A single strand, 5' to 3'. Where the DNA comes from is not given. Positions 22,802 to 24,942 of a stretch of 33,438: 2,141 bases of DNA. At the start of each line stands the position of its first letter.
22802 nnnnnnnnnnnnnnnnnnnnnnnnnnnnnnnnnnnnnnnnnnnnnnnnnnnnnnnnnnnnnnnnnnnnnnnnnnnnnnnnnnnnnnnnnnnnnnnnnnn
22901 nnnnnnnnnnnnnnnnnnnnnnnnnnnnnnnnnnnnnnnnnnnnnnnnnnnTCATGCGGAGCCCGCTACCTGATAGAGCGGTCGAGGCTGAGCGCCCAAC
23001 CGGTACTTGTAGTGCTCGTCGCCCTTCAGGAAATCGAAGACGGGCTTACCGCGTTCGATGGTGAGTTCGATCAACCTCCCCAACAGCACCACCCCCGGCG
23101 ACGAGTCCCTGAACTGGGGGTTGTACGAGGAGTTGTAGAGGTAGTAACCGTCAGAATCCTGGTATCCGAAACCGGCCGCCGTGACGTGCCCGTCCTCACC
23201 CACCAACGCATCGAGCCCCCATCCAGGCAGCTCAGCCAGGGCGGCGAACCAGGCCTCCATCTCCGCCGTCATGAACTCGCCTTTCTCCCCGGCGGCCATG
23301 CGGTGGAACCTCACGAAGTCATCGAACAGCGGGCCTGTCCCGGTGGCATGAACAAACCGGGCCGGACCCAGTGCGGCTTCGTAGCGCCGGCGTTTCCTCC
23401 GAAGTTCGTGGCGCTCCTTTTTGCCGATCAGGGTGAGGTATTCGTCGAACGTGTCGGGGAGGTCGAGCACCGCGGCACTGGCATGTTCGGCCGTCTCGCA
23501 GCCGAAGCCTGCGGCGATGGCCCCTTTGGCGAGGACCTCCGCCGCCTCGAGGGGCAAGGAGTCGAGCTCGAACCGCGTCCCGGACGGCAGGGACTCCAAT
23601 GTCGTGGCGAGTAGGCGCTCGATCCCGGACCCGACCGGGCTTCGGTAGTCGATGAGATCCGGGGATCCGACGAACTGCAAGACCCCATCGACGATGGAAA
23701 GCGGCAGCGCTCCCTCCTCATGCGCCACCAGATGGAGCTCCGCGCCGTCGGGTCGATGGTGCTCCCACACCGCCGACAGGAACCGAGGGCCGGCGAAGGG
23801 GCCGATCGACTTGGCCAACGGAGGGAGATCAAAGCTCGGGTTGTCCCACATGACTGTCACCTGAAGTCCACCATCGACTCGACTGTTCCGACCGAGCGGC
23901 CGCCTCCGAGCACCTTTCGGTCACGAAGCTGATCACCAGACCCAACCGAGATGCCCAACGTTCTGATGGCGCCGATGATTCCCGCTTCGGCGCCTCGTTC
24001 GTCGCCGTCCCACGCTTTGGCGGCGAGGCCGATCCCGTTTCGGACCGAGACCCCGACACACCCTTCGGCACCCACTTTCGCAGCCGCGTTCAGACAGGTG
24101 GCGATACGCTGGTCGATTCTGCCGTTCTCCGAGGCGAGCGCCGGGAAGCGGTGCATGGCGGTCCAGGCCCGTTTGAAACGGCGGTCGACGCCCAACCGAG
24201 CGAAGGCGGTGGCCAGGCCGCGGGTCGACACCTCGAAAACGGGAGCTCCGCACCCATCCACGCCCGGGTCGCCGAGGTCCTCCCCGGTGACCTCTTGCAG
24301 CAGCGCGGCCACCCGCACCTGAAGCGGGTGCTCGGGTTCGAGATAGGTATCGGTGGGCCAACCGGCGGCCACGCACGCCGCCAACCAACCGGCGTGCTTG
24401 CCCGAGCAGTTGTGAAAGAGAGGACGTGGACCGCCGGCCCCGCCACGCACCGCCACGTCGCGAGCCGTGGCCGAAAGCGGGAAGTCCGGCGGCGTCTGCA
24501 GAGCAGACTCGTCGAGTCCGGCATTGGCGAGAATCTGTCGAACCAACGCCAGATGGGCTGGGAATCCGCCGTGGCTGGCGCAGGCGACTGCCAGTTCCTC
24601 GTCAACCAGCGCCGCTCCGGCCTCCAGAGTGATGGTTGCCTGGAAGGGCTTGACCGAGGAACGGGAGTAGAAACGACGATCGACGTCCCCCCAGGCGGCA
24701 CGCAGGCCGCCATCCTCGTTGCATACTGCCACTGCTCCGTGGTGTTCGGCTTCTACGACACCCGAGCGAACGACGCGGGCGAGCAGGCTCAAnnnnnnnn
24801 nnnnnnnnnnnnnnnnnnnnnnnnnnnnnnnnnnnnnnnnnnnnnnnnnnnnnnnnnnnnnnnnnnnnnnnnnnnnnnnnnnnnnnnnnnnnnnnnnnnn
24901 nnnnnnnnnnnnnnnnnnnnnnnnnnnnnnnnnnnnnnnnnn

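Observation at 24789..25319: RsiG-like protein with two E(x)3S(x)2R(x)3Q(x)3D motifs heading a translationally coupled operon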

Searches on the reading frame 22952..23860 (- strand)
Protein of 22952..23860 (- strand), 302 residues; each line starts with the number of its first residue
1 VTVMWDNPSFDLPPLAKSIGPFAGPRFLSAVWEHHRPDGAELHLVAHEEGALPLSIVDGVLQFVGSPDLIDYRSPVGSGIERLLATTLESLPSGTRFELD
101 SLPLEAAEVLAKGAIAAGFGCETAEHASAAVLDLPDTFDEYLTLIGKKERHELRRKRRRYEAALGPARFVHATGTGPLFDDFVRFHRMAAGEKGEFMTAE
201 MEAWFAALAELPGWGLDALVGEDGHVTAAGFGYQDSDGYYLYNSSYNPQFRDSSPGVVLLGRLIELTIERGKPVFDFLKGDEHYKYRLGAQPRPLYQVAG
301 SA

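Call 5: search_protein_families(library=pfam, proteins=[window:22952-23860:-], max_evalue=0.01)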
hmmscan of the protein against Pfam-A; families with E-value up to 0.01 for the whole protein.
window:22952-23860:- (302 aa): 1 family
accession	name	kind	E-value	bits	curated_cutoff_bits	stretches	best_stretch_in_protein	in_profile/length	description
PF13480.13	Acetyltransf_6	-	3.6e-22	79.5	22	1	148-285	2-142/143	Acetyltransferase (GNAT) domain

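Call 6: search_protein_families(library=ncbifam, proteins=[window:22952-23860:-], max_evalue=0.01)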
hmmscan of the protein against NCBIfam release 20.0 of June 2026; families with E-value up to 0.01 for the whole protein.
window:22952-23860:- (302 aa): 0 families

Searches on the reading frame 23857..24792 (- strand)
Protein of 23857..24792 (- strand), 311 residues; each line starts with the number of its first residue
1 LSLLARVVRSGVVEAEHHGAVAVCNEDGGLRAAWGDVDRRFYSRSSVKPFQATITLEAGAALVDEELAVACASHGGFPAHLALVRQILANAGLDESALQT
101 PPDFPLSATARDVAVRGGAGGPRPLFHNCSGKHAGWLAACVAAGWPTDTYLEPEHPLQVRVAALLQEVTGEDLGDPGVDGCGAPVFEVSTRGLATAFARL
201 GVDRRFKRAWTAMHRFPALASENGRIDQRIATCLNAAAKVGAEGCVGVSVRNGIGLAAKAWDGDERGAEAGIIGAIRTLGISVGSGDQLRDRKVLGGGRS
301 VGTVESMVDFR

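Call 5: search_protein_families(library=pfam, proteins=[window:23857-24792:-], max_evalue=0.01)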
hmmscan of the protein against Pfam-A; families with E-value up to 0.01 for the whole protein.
window:23857-24792:- (311 aa): 1 family
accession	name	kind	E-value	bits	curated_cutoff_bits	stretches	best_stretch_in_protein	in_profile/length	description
PF06089.17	Asparaginase_II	-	4.4e-84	282.7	25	1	6-305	2-321/322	L-asparaginase II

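Call 6: search_protein_families(library=ncbifam, proteins=[window:23857-24792:-], max_evalue=0.01)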
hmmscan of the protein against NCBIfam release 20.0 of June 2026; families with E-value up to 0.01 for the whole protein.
window:23857-24792:- (311 aa): 0 families
